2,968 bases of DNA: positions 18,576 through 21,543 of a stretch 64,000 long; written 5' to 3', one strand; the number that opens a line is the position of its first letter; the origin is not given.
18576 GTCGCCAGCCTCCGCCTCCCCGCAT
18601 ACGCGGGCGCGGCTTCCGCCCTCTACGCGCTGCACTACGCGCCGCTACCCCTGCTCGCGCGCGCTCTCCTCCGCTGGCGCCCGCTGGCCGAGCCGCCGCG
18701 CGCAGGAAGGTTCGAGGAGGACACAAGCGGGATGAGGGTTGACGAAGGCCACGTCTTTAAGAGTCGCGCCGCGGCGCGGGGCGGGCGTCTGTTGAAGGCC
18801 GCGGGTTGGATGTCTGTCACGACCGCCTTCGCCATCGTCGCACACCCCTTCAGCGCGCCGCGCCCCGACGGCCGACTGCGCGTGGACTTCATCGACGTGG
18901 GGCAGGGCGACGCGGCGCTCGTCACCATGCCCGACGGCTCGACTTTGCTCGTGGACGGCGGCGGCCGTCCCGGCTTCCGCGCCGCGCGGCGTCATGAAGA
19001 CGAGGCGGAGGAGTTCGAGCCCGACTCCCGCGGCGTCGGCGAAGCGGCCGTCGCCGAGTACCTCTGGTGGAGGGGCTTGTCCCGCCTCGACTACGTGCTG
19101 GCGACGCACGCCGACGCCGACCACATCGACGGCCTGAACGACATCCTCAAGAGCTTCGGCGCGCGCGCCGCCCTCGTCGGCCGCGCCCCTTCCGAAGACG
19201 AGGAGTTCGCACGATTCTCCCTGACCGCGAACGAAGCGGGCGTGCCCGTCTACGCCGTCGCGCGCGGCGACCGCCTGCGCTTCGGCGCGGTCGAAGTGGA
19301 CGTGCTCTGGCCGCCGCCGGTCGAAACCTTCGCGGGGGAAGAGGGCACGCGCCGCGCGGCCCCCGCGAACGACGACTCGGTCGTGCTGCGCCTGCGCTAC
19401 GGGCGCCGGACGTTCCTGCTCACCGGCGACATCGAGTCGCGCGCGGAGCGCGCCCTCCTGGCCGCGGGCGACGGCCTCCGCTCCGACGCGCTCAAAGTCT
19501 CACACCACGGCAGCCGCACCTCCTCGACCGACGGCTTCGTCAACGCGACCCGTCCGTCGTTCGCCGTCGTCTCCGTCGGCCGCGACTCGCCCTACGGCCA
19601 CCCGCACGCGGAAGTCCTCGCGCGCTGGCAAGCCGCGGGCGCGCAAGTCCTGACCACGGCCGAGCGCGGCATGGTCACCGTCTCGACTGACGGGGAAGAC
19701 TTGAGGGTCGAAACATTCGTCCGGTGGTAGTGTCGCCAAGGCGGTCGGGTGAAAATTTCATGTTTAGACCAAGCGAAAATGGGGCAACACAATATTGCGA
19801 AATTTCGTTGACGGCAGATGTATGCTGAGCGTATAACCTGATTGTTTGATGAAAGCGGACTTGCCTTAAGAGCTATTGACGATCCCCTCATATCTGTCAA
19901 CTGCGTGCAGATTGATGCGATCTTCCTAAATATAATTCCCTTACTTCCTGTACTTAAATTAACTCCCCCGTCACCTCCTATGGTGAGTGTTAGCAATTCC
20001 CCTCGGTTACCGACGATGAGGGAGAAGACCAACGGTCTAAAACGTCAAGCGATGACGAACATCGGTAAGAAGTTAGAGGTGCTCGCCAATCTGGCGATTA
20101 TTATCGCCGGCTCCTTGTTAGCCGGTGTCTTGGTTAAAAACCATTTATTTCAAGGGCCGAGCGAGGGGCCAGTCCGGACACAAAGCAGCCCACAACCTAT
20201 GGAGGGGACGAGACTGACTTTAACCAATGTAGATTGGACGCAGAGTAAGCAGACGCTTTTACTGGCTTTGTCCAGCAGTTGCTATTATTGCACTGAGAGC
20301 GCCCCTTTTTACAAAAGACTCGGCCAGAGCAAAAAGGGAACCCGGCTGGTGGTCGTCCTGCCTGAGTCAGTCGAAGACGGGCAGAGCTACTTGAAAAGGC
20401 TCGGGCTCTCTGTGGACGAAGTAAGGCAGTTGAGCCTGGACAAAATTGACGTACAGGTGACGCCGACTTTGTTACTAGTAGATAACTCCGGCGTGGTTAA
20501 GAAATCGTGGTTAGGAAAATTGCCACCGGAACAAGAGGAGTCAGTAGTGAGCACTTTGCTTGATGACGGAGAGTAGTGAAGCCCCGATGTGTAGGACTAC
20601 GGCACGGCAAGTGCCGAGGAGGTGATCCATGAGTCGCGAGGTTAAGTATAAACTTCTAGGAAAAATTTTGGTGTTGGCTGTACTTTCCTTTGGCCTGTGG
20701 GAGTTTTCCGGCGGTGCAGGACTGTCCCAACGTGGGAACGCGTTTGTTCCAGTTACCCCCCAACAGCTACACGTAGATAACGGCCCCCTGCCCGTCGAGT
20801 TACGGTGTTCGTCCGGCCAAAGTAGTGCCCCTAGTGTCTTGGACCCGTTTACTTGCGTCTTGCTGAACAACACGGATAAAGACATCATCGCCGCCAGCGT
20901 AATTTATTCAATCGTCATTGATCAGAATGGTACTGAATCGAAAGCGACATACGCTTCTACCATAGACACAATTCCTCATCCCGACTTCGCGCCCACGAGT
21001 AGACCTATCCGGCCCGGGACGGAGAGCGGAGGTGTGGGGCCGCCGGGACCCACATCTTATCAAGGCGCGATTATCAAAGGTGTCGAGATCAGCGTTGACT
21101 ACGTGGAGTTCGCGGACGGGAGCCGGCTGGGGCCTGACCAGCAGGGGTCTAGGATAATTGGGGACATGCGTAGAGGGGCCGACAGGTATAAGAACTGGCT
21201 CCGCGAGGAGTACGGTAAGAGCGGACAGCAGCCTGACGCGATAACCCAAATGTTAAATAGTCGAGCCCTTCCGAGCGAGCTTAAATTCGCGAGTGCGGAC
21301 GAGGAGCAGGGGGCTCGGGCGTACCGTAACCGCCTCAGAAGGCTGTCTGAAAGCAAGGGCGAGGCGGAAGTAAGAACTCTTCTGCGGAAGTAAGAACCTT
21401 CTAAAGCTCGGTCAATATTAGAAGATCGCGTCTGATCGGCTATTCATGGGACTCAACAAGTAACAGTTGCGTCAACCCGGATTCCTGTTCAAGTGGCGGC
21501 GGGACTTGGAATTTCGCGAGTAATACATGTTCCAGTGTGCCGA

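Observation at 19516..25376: Two tandem low-GC islets without any recombinase, each carrying a replacement 3' end for comEC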

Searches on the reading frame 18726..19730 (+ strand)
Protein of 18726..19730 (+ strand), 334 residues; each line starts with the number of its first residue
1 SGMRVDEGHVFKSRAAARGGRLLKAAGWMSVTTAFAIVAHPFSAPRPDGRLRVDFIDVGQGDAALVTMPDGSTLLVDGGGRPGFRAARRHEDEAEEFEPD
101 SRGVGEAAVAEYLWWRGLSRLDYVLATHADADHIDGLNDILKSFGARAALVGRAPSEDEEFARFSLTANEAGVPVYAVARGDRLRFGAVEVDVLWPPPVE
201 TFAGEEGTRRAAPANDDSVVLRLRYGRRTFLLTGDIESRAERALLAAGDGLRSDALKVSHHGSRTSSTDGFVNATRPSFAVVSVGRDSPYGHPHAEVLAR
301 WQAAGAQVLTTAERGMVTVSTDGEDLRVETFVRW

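Call 52: find_homologous_proteins(query=window:18726-19730:+, max_evalue=1e-20)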
Query window:18726-19730:+ (334 aa): 1763 proteins with E <= 1e-20 among 8000 candidates; the best 120 are listed.
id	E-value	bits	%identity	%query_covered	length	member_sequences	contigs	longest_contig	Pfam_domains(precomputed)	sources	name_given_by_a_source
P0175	3.0e-167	574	88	91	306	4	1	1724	PF12706.14,PF00753.34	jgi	jgi:competence protein ComEC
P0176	4.2e-164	564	82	96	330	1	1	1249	PF12706.14,PF00753.34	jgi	jgi:competence protein ComEC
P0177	3.9e-162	557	85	91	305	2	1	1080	PF12706.14,PF00753.34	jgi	jgi:competence protein ComEC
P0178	9.0e-162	556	83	93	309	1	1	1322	PF12706.14,PF00753.34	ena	-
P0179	1.9e-160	552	82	91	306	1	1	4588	PF12706.14,PF00753.34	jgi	jgi:competence protein ComEC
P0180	3.3e-158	544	80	96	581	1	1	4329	PF12706.14,PF03772.22,PF00753.34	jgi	jgi:competence protein ComEC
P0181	1.4e-156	539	82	93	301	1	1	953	PF12706.14,PF00753.34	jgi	jgi:competence protein ComEC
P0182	3.0e-146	505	77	91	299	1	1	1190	PF12706.14,PF00753.34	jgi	jgi:competence protein ComEC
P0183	5.8e-146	504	70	99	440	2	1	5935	PF00753.34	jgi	jgi:competence protein ComEC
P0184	1.9e-139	483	71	93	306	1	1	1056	PF00753.34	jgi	jgi:competence protein ComEC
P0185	5.3e-136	471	71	94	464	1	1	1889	PF03772.22,PF00753.34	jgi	jgi:competence protein ComEC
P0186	6.3e-134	465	69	95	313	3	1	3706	PF12706.14,PF25281.1,PF00753.34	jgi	jgi:competence protein ComEC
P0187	1.1e-128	447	67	94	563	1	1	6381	PF12706.14,PF03772.22,PF00753.34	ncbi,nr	ncbi:MAG: MBL fold metallo-hydrolase, partial [Acidobacteriota bacterium]|nr:MBL fold metallo-hydrol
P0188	8.2e-127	441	67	93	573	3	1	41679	PF03772.22,PF00753.34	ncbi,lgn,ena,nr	ncbi:MAG TPA: ComEC/Rec2 family competence protein [Pyrinomonadaceae bacterium]|nr:ComEC/Rec2 family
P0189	1.2e-126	441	69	89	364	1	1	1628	PF12706.14,PF00753.34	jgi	jgi:competence protein ComEC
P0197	1.4e-118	414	63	95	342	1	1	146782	PF12706.14,PF00753.34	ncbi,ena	-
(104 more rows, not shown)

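Call 54: find_encoding_contigs(protein=P0180, flank=5000, max_places=3)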
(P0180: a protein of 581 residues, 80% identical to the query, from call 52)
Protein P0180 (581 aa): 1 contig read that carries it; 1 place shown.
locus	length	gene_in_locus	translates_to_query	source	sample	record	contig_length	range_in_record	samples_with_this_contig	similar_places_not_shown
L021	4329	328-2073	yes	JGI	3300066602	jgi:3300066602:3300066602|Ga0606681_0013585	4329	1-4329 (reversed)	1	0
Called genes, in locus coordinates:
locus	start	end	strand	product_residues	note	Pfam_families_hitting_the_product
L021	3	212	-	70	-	?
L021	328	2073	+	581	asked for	PF03772:Competence, PF00753:Lactamase_B, PF12706:Lactamase_B_2 (weak)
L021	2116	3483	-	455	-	PF13660:DUF4147, PF05161:MOFRL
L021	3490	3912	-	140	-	PF12836:HHH_3, PF00633:HHH (weak)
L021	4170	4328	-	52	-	?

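Call 55: find_encoding_contigs(protein=P0175, flank=5000, max_places=4)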
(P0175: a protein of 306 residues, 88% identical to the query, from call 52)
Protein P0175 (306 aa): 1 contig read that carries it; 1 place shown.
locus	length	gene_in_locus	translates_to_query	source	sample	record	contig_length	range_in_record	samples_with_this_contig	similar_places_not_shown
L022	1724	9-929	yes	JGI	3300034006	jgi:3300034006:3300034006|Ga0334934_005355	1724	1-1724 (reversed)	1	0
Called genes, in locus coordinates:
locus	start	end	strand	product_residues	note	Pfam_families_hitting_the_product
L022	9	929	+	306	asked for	PF00753:Lactamase_B, PF12706:Lactamase_B_2 (weak)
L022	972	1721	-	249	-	PF05161:MOFRL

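Call 56: find_encoding_contigs(protein=P0197, flank=10000, max_places=2)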
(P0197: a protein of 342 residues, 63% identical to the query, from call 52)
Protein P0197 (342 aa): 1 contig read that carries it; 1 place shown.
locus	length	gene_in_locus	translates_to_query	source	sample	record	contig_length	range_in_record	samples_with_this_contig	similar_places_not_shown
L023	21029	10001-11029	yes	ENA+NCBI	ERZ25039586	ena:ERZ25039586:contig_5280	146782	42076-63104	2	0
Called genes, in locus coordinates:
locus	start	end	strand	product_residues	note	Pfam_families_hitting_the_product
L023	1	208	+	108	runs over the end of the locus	-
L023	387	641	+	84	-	-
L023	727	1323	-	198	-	-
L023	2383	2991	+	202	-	PF13240:Zn_Ribbon_1 (weak), PF13248:Zn_ribbon_3 (weak)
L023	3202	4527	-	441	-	-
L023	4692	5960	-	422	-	PF12704:MacB_PCD, PF02687:FtsX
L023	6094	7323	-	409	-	PF12704:MacB_PCD, PF02687:FtsX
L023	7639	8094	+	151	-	-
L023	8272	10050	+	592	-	PF13567:DUF4131, PF03772:Competence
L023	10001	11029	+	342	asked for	PF00753:Lactamase_B, PF12706:Lactamase_B_2 (weak)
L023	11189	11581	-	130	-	PF12836:HHH_3, PF00633:HHH (faint)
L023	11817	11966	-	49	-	-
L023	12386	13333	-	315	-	PF01580:FtsK_SpoIIIE, PF09397:FtsK_gamma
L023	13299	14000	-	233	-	PF17854:FtsK_alpha, PF01580:FtsK_SpoIIIE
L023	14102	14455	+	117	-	-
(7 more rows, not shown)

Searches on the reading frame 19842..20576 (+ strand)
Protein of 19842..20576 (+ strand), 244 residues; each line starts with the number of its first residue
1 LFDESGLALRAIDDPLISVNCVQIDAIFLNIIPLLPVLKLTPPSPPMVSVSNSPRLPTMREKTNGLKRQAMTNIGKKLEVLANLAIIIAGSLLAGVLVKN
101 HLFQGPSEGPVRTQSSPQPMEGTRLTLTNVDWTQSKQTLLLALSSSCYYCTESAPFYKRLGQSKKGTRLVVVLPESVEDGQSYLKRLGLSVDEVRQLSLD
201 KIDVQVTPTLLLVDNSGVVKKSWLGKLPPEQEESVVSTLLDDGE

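Call 7: search_protein_families(library=pfam, proteins=[window:19842-20576:+], max_evalue=0.01)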
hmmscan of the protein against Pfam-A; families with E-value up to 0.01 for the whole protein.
window:19842-20576:+ (244 aa): 1 family
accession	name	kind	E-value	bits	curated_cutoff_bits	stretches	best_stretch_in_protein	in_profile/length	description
PF08534.16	Redoxin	-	0.00077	19.7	26.6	1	129-239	20-147/148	Redoxin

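Call 14: search_protein_families(library=ncbifam, proteins=[window:19842-20576:+], max_evalue=0.1)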
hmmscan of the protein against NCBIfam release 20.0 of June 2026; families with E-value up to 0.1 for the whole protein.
window:19842-20576:+ (244 aa): 2 families
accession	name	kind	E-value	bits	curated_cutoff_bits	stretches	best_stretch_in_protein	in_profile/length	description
TIGR02738.1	TrbB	equivalog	0.00037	20.2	132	1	101-213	26-125/153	type-F conjugative transfer system pilin assembly thiol-disulfide isomerase TrbB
TIGR00385.1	dsbE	subfamily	0.0015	18.2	123.15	1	126-232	54-163/173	DsbE family thiol:disulfide interchange protein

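Call 15: search_protein_families(library=padloc, proteins=[window:19842-20576:+], max_evalue=0.1)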
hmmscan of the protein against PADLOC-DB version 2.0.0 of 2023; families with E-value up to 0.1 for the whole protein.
window:19842-20576:+ (244 aa): 0 families

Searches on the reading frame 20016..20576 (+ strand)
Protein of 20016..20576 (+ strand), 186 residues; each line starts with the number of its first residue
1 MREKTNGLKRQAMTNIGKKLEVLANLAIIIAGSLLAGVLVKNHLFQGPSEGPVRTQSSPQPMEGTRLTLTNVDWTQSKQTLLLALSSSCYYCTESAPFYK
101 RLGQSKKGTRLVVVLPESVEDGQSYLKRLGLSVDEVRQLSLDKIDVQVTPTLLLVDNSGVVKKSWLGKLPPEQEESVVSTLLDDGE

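Call 82: search_protein_families(library=phrogs, proteins=[window:20016-20576:+], max_evalue=0.01)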
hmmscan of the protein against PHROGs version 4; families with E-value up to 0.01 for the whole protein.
window:20016-20576:+ (186 aa): 0 families

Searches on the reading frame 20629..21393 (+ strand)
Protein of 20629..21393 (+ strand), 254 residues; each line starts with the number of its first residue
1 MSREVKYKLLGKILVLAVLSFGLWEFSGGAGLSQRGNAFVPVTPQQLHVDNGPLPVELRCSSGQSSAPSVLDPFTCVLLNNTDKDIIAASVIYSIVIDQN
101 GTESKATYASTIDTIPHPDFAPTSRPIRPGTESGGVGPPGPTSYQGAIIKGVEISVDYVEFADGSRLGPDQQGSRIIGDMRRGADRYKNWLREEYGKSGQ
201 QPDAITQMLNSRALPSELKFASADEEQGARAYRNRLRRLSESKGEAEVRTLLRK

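Call 7: search_protein_families(library=pfam, proteins=[window:20629-21393:+], max_evalue=0.01)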
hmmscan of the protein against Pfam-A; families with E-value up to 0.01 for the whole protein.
window:20629-21393:+ (254 aa): 0 families

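Call 14: search_protein_families(library=ncbifam, proteins=[window:20629-21393:+], max_evalue=0.1)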
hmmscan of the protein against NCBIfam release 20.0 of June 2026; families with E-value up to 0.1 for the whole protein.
window:20629-21393:+ (254 aa): 0 families

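Call 15: search_protein_families(library=padloc, proteins=[window:20629-21393:+], max_evalue=0.1)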
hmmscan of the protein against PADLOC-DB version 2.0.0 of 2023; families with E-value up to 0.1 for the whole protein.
window:20629-21393:+ (254 aa): 1 family
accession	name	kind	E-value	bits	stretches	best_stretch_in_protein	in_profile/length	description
PDLC01960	CARF9--CARF_HEPN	-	0.034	11.2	1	177-240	61-121/396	-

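Call 70: search_solved_structures(query=window:20629-21393:+, max_evalue=1)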
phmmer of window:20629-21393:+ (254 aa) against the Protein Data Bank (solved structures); distinct sequences matched with E-value up to 1: 2.
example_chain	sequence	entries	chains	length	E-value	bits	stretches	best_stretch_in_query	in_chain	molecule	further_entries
1fr3_A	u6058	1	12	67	0.41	13.5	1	79-125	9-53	MOLYBDATE/TUNGSTATE BINDING PROTEIN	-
1p4s_A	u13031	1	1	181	0.86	12.4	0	146-221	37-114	Adenylate kinase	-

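Call 82: search_protein_families(library=phrogs, proteins=[window:20629-21393:+], max_evalue=0.01)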
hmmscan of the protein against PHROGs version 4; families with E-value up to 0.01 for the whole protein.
window:20629-21393:+ (254 aa): 0 families
